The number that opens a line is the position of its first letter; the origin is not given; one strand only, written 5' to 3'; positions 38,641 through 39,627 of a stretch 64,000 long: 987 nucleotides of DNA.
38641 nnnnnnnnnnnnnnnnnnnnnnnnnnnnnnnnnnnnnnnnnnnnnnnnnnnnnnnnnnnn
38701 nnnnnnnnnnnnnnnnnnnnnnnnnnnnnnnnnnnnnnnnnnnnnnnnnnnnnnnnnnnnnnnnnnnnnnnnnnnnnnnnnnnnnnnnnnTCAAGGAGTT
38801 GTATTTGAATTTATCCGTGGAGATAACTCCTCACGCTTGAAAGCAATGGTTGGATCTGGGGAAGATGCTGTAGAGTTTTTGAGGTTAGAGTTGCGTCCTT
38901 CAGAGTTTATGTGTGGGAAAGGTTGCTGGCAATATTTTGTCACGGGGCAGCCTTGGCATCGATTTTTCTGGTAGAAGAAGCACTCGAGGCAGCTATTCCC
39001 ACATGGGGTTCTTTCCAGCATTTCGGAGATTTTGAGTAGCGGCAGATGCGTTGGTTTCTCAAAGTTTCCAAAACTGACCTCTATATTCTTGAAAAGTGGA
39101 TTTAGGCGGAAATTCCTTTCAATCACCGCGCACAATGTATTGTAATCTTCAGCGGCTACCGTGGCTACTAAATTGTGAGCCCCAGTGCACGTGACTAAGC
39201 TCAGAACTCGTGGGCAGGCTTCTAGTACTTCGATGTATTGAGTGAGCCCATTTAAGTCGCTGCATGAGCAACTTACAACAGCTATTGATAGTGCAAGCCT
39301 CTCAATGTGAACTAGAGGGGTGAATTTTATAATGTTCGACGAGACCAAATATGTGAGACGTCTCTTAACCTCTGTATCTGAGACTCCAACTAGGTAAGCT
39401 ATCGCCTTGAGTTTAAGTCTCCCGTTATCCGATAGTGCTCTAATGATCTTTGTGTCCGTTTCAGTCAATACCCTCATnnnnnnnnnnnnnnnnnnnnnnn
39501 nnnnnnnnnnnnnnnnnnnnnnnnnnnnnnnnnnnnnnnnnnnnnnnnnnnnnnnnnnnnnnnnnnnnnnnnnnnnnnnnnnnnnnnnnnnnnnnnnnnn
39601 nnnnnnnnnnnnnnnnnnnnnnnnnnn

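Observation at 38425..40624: Four-gene regulator operon: two unknowns, an Lrp-like regulator with a Cys-rich (TRASH-like) tail, and PadR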

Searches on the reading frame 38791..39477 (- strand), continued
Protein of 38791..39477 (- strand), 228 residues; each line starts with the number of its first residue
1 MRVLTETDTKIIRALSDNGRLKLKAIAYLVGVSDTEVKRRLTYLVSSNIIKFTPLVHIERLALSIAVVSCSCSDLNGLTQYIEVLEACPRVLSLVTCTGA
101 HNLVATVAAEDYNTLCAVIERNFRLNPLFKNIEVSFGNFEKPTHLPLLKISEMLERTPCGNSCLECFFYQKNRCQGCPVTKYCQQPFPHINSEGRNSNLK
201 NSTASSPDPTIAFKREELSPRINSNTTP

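Call 87: search_dna_similar(query=window:38791-39477:-, collection=plasmids, mode=protein, max_evalue=0.001, max_rows=15)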
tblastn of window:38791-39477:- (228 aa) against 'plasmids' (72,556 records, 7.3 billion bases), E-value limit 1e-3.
Records with a match: 17; places in all: 17; records where one place covers at least 80% of the query: 0.
Best place of each record, by identity: <60% 17.
By first word of the organism name: Haloferax 7; Vibrio 4; Gemmobacter 1; Qingshengfaniella 1; Paracoccus 1; Streptomyces 1; Arthrobacter 1; Sinorhizobium 1.
By predicted mobility (MOB-suite, as given by PLSDB): non-mobilizable 15; mobilizable 1; conjugative 1.
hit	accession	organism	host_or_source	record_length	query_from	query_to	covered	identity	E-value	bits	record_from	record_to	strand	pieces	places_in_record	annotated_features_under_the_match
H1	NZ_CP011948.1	Haloferax gibbonsii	whole genome,saline saltern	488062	4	156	67%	29.1%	2e-5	52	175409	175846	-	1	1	Lrp/AsnC family transcriptional regulator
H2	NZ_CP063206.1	Haloferax gibbonsii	cultured ...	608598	4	156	67%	29.1%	2e-5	52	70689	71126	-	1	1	Lrp/AsnC family transcriptional regulator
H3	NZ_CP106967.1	Haloferax alexandrinus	-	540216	4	156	67%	27.8%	3e-5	52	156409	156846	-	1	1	Lrp/AsnC family transcriptional regulator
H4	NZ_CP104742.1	Haloferax lucentense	-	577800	4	156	67%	27.8%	3e-5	52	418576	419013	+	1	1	Lrp/AsnC family transcriptional regulator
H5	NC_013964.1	Haloferax volcanii DS2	-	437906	4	156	67%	27.8%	3e-5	52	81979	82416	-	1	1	Lrp/AsnC family transcriptional regulator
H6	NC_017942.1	Haloferax mediterranei ATCC 33500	-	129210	4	156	67%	27.8%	4e-4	48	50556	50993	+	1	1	Lrp/AsnC family transcriptional regulator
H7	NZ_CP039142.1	Haloferax mediterranei ATCC 33500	Cell culture,Spain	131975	4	156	67%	27.8%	4e-4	48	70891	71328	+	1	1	Lrp/AsnC family transcriptional regulator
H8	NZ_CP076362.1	Gemmobacter fulvus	cell culture,Anabaena culture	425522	1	148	65%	27.1%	5e-4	48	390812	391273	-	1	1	Lrp/AsnC family transcriptional regulator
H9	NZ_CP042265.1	Qingshengfaniella alkalisoli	cell culture,saline soil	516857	1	149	65%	26.5%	5e-6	54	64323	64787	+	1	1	Lrp/AsnC family transcriptional regulator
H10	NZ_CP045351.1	Vibrio aquimaris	pure culture,Non-filtered water from ...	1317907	1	120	53%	30.7%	6e-4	48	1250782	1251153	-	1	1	none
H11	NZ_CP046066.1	Vibrio sp. THAF191d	pure culture,Surface of a polyethylene ...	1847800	1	120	53%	30.7%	9e-4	47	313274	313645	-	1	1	none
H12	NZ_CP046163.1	Vibrio sp. THAF191c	pure culture,Surface of a polyethylene ...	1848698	1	120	53%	30.7%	9e-4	47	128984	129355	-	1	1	none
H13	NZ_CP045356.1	Vibrio sp. THAF64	pure culture,Surface of a sandy ...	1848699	1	120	53%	30.7%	9e-4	47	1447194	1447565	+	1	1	none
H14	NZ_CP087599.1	Paracoccus sp. MA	cell culture,soil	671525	2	136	59%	26.6%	5e-5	51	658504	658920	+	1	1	Lrp/AsnC family transcriptional regulator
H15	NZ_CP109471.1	Streptomyces sp. NBC_01462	-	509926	8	135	56%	27.3%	5e-5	51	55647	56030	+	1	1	Lrp/AsnC family transcriptional regulator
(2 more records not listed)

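Call 102: list_cluster_members(proteins=[P0013, P0015, P0018, P0019, P0020, P0021, P0022, P0024, P0027, P0029])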
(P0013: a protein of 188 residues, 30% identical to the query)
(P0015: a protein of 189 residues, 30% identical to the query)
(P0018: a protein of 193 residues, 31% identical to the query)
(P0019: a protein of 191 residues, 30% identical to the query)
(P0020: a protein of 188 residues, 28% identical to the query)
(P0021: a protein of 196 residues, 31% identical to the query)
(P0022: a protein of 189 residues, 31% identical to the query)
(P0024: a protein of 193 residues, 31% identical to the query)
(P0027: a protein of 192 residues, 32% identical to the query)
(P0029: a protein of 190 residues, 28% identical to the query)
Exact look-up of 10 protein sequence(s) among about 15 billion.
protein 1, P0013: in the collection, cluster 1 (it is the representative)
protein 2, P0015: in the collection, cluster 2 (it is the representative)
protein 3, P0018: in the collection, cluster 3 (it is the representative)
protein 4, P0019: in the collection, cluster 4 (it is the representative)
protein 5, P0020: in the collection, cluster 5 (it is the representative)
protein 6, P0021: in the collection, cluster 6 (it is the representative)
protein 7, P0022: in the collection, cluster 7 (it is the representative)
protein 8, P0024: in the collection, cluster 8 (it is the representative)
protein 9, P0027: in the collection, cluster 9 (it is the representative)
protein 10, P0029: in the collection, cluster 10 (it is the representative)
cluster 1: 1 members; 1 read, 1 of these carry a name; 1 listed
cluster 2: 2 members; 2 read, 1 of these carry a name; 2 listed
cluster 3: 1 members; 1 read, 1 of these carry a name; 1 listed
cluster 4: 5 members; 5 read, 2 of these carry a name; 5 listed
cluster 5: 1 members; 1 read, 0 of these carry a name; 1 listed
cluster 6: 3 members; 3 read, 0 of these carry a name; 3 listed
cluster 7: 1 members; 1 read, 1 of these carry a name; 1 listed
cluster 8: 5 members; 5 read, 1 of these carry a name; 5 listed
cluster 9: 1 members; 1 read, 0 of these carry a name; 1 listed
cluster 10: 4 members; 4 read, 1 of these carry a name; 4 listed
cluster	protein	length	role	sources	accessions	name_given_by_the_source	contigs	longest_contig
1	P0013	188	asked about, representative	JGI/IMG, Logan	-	DNA-binding Lrp family transcriptional regulator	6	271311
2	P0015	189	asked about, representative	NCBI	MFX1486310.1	MAG: winged helix-turn-helix transcriptional regulator [Promethearchaeota archaeon]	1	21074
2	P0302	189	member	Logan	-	-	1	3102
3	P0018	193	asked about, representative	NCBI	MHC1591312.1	MAG: Lrp/AsnC family transcriptional regulator [Candidatus Helarchaeales archaeon]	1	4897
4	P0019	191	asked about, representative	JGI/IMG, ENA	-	-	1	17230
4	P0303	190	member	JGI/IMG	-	DNA-binding Lrp family transcriptional regulator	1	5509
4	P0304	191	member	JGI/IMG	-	DNA-binding Lrp family transcriptional regulator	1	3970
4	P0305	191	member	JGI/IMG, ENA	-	-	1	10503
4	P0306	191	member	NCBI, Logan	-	-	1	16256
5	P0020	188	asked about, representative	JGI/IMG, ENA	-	-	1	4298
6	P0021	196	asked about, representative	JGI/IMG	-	-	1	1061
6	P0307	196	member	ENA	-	-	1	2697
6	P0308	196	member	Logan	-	-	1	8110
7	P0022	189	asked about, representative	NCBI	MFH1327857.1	MAG: AsnC family transcriptional regulator [Candidatus Bathyarchaeota archaeon]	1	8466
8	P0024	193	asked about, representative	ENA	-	-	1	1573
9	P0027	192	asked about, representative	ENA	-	-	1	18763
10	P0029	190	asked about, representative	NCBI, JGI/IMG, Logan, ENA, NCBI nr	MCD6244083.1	MAG: winged helix-turn-helix transcriptional regulator [Candidatus Korarchaeota archaeon] | winged helix-turn-helix transcriptional regulator [Candidatus Korarchaeota archaeon]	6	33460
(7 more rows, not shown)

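Call 112: search_protein_families(library=padloc, proteins=[window:38791-39477:-], max_evalue=0.01)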
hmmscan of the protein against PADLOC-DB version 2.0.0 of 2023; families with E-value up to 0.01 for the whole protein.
window:38791-39477:- (228 aa): 1 family
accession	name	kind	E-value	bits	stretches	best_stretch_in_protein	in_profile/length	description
PDLC00222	KwaB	-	0.0074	13.7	0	12-66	185-239/292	DUF4868 domain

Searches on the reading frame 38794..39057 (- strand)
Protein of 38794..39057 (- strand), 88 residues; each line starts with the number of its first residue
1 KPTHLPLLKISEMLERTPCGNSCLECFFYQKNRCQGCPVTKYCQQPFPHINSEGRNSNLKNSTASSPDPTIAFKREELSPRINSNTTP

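Call 9: search_protein_families(library=pfam, proteins=[window:38794-39057:-], max_evalue=10)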
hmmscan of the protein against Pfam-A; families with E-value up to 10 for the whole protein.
seq(88 aa): 1 family
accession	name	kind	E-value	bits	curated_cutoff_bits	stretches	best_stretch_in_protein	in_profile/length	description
PF10576.14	EndIII_4Fe-2S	-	1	10.2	20.5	1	33-43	7-17/17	Iron-sulfur binding domain of endonuclease III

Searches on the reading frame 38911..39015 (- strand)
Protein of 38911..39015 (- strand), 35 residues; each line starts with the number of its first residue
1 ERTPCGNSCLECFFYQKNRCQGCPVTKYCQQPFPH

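Call 9: search_protein_families(library=pfam, proteins=[window:38911-39015:-], max_evalue=10)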
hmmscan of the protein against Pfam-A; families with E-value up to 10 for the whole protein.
seq(35 aa): 1 family
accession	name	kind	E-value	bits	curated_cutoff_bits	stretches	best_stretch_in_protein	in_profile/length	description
PF10576.14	EndIII_4Fe-2S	-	0.056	14.2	20.5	1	19-29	7-17/17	Iron-sulfur binding domain of endonuclease III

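Call 38: search_solved_structures(query=A3, max_evalue=10, show_alignments=5)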
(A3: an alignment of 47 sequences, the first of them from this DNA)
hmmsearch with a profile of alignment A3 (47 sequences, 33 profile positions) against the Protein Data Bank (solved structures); distinct sequences matched with E-value up to 10: 6.
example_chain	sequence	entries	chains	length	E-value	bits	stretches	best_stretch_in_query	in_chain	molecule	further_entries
6dxh_A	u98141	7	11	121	0.085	15.8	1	3-16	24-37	Ubiquitin carboxyl-terminal hydrolase 5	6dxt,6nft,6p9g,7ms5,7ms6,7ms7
2g43_A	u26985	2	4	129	0.094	15.6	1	3-16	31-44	Ubiquitin carboxyl-terminal hydrolase 5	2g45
3ihp_A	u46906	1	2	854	0.49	13.3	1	3-16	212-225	Ubiquitin carboxyl-terminal hydrolase 5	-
5tdw_A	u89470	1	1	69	1.6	11.7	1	8-22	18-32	SET domain-containing protein 3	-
5tdr_A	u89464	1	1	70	1.6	11.7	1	8-22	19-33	SET domain-containing protein 3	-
4n4j_A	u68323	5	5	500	8.9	9.3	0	9-23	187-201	hydroxylamine oxidoreductase | Similar to hydroxylamine oxidoreductase hao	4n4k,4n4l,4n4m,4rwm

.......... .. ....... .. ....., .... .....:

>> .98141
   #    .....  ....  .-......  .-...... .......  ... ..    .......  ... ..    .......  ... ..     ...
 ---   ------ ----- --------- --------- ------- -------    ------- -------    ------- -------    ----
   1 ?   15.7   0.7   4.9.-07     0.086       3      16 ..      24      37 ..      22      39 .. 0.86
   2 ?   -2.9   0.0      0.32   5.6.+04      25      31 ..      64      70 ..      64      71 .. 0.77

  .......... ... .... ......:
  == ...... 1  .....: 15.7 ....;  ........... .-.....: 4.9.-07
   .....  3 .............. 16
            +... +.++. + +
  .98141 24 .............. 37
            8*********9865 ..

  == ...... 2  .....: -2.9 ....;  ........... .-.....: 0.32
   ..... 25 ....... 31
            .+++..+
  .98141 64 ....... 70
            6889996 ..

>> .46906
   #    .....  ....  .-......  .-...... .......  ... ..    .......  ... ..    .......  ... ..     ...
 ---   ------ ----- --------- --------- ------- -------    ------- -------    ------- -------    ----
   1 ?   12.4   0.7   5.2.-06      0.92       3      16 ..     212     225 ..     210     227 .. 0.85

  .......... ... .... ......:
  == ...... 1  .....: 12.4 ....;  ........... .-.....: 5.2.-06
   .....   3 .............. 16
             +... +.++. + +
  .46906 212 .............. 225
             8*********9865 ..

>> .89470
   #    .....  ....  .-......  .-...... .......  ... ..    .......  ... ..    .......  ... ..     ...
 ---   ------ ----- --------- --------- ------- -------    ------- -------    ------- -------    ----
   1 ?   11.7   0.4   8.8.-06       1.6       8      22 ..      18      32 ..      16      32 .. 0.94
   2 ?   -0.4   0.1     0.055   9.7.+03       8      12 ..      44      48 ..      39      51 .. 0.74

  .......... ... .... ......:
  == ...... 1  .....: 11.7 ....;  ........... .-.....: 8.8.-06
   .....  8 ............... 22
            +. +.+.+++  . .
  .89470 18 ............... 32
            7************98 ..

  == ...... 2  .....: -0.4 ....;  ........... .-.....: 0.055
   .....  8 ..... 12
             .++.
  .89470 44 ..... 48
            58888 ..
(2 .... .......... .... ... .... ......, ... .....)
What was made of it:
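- Tried and rejected: Profile of 47 tails against PDB sequences: only chance-level matches, E>=0.085 (call 38).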

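Call 79: search_protein_families(library=pfam, alignment_id=A3, max_evalue=10)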
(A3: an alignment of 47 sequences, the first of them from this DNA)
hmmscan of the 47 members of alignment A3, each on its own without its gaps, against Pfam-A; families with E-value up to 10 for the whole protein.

A. member 1, seq(33 aa): 1 family
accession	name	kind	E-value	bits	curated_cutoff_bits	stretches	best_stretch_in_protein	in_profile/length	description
PF10576.14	EndIII_4Fe-2S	-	0.046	14.5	20.5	1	19-29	7-17/17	Iron-sulfur binding domain of endonuclease III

B. families by the number of members that match (of 47 scanned): 22 families
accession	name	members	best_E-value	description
PF12675.12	DUF3795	22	0.0093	Protein of unknown function (DUF3795)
PF12669.12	FeoB_associated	4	4.1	FeoB-associated Cys-rich membrane protein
PF12773.13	DZR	2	0.0017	Double zinc ribbon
PF11475.13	VP_N-CPKC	2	0.0032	Virion protein N terminal domain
PF14865.12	Macin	1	0.021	Macin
PF00130.28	C1_1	1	0.036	Phorbol esters/diacylglycerol binding domain (C1 domain)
PF23782.1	Tsg_N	1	0.04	Twisted gastrulation (Tsg) protein N-terminal domain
PF01753.24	zf-MYND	1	0.043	MYND finger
PF10576.14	EndIII_4Fe-2S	1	0.046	Iron-sulfur binding domain of endonuclease III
PF03913.18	Ragweed_pollen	1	0.057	Ragweed group 5 pollen allergen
PF12171.14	zf-C2H2_jaz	1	0.062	Zinc-finger double-stranded RNA-binding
PF07562.20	NCD3G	1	0.065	Nine Cysteines Domain of family 3 GPCR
PF17521.7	Secapin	1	0.085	Honey bee peptides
PF20826.3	PHD_5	1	0.087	PhD finger domain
PF23546.1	Zn_ribbon_TOP3B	1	0.13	DNA topoisomerase 3-beta zinc ribbon domain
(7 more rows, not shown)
